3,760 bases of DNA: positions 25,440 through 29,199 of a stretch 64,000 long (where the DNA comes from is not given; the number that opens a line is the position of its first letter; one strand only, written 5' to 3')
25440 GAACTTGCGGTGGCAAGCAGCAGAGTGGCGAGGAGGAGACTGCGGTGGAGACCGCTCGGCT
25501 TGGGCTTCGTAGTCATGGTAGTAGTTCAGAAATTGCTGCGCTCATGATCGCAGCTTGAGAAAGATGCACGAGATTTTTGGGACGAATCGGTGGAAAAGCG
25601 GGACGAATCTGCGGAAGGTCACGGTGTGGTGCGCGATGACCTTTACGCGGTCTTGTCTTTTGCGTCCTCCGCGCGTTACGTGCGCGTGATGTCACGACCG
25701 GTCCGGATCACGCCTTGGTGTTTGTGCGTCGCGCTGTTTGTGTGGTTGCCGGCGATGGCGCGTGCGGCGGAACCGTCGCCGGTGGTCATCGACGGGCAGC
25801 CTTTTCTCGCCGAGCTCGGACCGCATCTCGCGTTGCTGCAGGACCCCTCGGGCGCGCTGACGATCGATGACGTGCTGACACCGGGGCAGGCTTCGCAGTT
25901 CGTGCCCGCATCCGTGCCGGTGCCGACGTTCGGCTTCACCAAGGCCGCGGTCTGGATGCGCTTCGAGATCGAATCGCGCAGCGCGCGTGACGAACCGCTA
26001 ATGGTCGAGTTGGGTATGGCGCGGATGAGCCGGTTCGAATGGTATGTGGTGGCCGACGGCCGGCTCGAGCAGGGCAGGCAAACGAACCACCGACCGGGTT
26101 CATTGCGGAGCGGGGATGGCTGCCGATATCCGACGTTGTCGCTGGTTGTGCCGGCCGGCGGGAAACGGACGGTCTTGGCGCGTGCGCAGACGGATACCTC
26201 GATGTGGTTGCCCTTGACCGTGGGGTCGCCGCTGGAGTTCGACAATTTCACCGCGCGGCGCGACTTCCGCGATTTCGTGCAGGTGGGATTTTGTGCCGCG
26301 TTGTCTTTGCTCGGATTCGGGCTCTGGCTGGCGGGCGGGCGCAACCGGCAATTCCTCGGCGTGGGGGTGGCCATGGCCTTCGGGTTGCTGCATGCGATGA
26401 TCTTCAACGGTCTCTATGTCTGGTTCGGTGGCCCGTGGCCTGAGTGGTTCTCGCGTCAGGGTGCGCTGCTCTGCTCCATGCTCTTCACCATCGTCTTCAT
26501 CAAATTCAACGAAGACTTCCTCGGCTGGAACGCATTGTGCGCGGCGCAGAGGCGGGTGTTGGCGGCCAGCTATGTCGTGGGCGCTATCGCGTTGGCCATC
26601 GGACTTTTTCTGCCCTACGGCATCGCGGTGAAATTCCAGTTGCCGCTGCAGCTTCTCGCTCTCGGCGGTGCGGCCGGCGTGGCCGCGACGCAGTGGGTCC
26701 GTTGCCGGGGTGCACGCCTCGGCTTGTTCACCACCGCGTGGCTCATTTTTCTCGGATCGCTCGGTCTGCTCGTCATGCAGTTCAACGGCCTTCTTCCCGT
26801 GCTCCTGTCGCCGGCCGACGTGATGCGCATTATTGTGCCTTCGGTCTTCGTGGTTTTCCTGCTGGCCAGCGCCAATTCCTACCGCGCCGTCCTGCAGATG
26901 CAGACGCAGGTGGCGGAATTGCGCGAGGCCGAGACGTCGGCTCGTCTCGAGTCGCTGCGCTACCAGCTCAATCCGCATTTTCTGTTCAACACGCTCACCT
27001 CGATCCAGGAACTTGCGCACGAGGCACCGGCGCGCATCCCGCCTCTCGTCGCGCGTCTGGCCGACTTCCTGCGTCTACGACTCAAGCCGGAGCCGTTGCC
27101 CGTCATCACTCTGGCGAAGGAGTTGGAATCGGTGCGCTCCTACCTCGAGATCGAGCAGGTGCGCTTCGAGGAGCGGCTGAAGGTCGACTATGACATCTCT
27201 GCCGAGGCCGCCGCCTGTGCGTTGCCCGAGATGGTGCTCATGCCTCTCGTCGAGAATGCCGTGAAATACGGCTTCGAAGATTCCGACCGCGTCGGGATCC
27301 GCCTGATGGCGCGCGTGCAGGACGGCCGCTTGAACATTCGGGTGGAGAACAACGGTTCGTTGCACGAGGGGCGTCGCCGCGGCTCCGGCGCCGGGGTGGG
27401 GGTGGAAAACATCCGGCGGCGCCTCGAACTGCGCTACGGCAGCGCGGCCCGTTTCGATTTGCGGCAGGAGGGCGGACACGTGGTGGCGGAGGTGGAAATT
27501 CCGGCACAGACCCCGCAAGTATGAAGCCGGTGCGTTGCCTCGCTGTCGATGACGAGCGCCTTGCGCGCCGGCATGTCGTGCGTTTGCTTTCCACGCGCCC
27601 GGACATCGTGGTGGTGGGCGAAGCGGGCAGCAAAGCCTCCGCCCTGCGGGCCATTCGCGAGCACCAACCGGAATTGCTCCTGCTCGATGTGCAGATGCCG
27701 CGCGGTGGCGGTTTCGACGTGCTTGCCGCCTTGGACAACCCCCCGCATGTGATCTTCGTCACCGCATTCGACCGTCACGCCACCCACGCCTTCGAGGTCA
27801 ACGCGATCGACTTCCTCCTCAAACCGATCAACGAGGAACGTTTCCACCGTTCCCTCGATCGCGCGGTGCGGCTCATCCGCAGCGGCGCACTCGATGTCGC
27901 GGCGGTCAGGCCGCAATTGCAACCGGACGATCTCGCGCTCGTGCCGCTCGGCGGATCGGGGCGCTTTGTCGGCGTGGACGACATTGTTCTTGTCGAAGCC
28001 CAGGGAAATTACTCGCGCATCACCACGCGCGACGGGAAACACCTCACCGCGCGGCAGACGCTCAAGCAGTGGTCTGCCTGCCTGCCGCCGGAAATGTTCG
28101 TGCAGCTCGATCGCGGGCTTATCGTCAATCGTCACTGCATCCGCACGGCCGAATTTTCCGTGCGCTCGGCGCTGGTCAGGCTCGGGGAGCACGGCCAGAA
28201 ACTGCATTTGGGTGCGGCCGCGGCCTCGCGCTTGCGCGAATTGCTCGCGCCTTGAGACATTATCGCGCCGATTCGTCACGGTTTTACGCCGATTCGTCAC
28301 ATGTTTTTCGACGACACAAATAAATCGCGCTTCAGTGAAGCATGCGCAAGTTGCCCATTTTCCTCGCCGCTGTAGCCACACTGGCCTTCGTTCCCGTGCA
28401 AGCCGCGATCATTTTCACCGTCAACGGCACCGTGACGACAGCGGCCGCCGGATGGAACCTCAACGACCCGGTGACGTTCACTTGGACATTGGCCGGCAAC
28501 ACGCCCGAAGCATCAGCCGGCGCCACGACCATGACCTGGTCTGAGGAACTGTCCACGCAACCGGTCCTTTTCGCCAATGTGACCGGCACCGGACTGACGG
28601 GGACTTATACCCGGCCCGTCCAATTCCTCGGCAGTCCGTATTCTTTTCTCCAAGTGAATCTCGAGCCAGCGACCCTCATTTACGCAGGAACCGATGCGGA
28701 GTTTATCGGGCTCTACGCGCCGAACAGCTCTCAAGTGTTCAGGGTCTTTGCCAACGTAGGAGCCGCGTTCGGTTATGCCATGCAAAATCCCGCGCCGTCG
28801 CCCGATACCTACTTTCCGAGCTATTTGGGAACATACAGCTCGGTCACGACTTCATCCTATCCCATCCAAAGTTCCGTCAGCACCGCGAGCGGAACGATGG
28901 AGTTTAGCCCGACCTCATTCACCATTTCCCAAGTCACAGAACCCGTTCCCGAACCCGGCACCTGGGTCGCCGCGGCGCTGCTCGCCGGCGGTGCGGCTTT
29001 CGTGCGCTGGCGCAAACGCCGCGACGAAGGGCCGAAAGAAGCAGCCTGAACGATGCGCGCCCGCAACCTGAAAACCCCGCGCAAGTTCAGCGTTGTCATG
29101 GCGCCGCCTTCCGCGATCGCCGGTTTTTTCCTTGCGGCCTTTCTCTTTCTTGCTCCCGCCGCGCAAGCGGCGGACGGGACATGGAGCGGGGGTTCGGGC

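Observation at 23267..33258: Self-contained island: 7TMR-DISM kinase and LytTR regulator flanked by paralogous PEP-CTERM beta-strand-repeat surface proteins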

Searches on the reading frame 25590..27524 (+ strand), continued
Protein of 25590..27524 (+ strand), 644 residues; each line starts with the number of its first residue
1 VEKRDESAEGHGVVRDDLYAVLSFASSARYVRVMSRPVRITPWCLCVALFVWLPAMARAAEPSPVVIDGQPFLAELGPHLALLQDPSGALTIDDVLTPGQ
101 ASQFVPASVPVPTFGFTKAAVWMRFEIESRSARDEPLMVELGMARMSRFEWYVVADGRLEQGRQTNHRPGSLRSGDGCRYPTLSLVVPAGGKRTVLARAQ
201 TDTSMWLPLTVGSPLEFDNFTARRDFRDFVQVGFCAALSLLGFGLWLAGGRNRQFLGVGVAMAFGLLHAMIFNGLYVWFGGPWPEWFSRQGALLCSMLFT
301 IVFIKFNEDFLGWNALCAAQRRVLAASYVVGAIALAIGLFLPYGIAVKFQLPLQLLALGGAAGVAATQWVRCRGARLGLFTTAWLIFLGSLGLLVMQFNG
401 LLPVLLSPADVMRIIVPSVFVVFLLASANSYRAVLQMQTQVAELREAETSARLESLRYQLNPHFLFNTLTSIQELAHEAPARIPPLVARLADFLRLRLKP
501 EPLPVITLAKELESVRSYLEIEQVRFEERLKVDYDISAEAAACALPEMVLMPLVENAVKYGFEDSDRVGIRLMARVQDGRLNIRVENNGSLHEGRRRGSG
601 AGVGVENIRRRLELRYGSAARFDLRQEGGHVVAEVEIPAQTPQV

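Call 36: find_encoding_contigs(protein=P0016, flank=10000, max_places=1)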
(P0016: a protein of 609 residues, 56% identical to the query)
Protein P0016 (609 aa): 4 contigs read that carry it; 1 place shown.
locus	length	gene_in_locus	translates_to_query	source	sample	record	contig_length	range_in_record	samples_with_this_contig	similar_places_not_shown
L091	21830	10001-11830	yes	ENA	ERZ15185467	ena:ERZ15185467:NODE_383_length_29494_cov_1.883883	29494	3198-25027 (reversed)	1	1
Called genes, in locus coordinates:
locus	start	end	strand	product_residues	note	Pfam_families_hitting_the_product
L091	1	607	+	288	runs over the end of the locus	PF05050:Methyltransf_21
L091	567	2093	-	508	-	-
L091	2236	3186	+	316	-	PF00535:Glycos_transf_2, PF10111:Glyco_tranf_2_2, PF13641:Glyco_tranf_2_3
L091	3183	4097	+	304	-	-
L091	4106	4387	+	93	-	-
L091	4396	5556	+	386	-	PF09594:GT87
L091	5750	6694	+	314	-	PF00535:Glycos_transf_2, PF13641:Glyco_tranf_2_3, PF10111:Glyco_tranf_2_2, PF13506:Glyco_transf_21 (weak), PF13632:Glyco_trans_2_3 (weak), PF02709:Glyco_transf_7C (faint)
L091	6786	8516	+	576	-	-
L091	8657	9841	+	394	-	PF00512:HisKA, PF02518:HATPase_c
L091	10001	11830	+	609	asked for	PF07696:7TMR-DISMED2, PF07695:7TMR-DISM_7TM, PF06580:His_kinase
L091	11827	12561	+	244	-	PF00072:Response_reg, PF04397:LytTR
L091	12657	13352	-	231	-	-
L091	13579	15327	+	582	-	-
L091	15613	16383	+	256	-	-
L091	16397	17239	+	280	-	-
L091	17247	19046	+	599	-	PF18566:Ldi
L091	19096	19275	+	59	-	-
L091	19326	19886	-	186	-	-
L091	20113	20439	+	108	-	-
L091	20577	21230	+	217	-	-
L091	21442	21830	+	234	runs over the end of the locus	PF00072:Response_reg, PF04397:LytTR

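Call 37: find_encoding_contigs(protein=P0019, flank=10000, max_places=1)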
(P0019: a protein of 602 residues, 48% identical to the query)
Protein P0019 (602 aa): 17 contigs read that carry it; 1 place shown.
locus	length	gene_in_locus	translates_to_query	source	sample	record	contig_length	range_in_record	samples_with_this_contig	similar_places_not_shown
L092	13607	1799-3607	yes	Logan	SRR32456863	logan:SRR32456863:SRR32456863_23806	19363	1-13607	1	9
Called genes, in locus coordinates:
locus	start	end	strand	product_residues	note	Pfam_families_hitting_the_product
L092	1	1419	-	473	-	?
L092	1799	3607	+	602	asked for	PF07696:7TMR-DISMED2, PF07695:7TMR-DISM_7TM, PF06580:His_kinase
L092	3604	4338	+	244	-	PF00072:Response_reg, PF04397:LytTR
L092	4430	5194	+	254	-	-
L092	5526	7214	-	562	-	PF00920:ILVD_EDD_N, PF24877:ILV_EDD_C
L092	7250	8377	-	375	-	PF13439:Glyco_transf_4, PF13579:Glyco_trans_4_4, PF00534:Glycos_transf_1, PF13692:Glyco_trans_1_4, PF13524:Glyco_trans_1_2 (faint)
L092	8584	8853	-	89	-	PF15738:YafQ_toxin, PF05016:ParE_toxin (weak)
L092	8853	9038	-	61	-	-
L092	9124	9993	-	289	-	PF01379:Porphobil_deam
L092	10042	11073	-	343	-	PF02826:2-Hacid_dh_C, PF03446:NAD_binding_2, PF03807:F420_oxidored, PF07991:KARI_N, PF01450:KARI_C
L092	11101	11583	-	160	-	PF01842:ACT, PF22629:ACT_AHAS_ss, PF13710:ACT_5, PF10369:ALS_ss_C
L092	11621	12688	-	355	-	PF00383:dCMP_cyt_deam_1, PF14437:MafB19-deam, PF01872:RibD_C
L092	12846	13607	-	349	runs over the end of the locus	PF00596:Aldolase_II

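Call 38: find_encoding_contigs(protein=P0025, flank=10000, max_places=1)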
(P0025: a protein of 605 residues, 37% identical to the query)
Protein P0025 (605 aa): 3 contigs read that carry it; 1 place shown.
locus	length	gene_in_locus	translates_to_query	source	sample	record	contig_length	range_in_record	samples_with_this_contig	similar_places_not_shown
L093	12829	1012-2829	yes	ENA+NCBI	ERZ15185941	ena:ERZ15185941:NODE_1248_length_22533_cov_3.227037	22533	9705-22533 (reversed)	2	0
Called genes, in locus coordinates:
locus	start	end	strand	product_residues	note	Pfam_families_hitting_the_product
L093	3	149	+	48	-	?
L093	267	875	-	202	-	PF07589:PEP_exosort_dom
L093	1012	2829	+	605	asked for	PF07696:7TMR-DISMED2, PF07695:7TMR-DISM_7TM, PF06580:His_kinase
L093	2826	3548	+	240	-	PF00072:Response_reg, PF04397:LytTR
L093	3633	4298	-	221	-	PF07589:PEP_exosort_dom (weak)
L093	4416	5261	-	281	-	PF17827:PrmC_N, PF13489:Methyltransf_23 (faint), PF05175:MTS, PF06325:PrmA (weak), PF01170:UPF0020 (weak), PF13847:Methyltransf_31, PF08242:Methyltransf_12 (weak), PF13649:Methyltransf_25, +1 more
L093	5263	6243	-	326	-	PF01300:Sua5_yciO_yrdC, PF03481:Sua5_C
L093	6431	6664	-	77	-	PF01084:Ribosomal_S18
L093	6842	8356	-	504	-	PF00587:tRNA-synt_2b, PF03129:HGTP_anticodon, PF09180:ProRS-C_1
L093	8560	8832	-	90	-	-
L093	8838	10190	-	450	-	PF01554:MatE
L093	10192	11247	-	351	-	PF13191:AAA_16 (weak), PF00005:ABC_tran, PF13304:AAA_21 (faint), PF08402:TOBE_2 (weak)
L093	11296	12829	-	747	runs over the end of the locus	PF17804:TSP_NTD, PF00595:PDZ, PF03572:Peptidase_S41, PF11818:DUF3340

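Call 39: find_encoding_contigs(protein=P0031, flank=10000, max_places=1)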
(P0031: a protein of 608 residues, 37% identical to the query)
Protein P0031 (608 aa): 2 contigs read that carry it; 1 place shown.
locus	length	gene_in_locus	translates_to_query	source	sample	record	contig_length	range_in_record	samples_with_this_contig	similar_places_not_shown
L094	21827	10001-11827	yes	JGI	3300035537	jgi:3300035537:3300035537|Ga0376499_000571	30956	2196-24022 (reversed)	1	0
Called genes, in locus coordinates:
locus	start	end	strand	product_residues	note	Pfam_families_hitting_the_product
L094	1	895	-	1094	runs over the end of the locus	PF13091:PLDc_2 (weak), PF04851:ResIII (faint), PF00176:SNF2-rel_dom, PF00270:DEAD (faint), PF00271:Helicase_C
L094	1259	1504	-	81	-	PF13749:HATPase_c_4 (weak)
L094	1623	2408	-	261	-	PF01987:AIM24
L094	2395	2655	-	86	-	-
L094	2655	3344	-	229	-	PF01182:Glucosamine_iso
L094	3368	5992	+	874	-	-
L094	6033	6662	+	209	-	PF01618:MotA_ExbB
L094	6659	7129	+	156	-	PF02472:ExbD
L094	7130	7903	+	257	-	-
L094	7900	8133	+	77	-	-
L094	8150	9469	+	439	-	PF00815:Histidinol_dh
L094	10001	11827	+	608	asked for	PF07696:7TMR-DISMED2, PF07695:7TMR-DISM_7TM, PF06580:His_kinase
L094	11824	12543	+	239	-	PF00072:Response_reg, PF04397:LytTR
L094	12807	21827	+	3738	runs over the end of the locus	?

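Call 58: search_solved_structures(query=window:25689-27524:+, max_evalue=0.01)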
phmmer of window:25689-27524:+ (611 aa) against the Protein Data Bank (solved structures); distinct sequences matched with E-value up to 0.01: 1.
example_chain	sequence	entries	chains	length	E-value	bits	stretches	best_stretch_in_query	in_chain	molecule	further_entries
6swj_A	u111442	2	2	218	1.1e-17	66.8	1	426-584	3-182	Histidine kinase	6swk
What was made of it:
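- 25689..27524 (+): Sensor histidine kinase. It has a signal/TM segment, a periplasmic 7TMR-DISMED2 domain, 7 TM helices, and a LytS-type His_kinase plus HATPase_c. The PDB match is to the kinase core only (call 58).
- On LytS/LytTR-type two-component system: The PDB kinase core 6swj matches at E=1e-17 (call 58).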

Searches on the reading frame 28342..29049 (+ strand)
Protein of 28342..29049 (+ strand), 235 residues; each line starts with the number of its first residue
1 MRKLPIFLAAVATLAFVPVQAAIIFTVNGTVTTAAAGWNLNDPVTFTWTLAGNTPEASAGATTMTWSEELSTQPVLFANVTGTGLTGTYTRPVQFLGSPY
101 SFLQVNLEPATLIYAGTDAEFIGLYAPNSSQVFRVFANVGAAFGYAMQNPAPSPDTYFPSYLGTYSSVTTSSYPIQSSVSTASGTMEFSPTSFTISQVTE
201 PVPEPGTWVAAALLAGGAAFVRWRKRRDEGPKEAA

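Call 3: search_protein_families(library=pfam, proteins=[window:28342-29049:+], max_evalue=0.01)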
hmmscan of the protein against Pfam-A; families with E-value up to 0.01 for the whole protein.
window:28342-29049:+ (235 aa): 1 family
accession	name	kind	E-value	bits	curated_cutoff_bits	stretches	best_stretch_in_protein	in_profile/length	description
PF07589.16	PEP-CTERM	-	0.0014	19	20.7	1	201-227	1-24/24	PEP-CTERM motif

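Call 4: search_protein_families(library=ncbifam, proteins=[window:28342-29049:+], max_evalue=0.01)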
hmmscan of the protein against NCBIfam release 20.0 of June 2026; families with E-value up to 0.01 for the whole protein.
window:28342-29049:+ (235 aa): 3 families
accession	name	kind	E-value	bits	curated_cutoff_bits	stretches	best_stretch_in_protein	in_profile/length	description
NF038129.1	PEP_NF038129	equivalog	0.0015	18.4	65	1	159-227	131-193/194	NF038129 family PEP-CTERM protein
TIGR02595.1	PEP_CTERM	domain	0.0032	18.2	16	0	202-225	1-24/24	PEP-CTERM sorting domain-containing protein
NF038119.1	PEP_CTERM_MHFG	equivalog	0.0039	17.5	100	1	176-227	210-258/260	MHFG family PEP-CTERM protein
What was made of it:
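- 28342..29049 (+): Gene S. A small secreted PEP-CTERM protein with no other recognisable domain. TIGR02595 scores 18.2 bits against a cutoff of 16 (call 4).
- Checked: Gene S, 28342-29049, 235 aa. TIGR02595 PEP_CTERM scores 18.2 bits against a cutoff of 16 (call 4).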
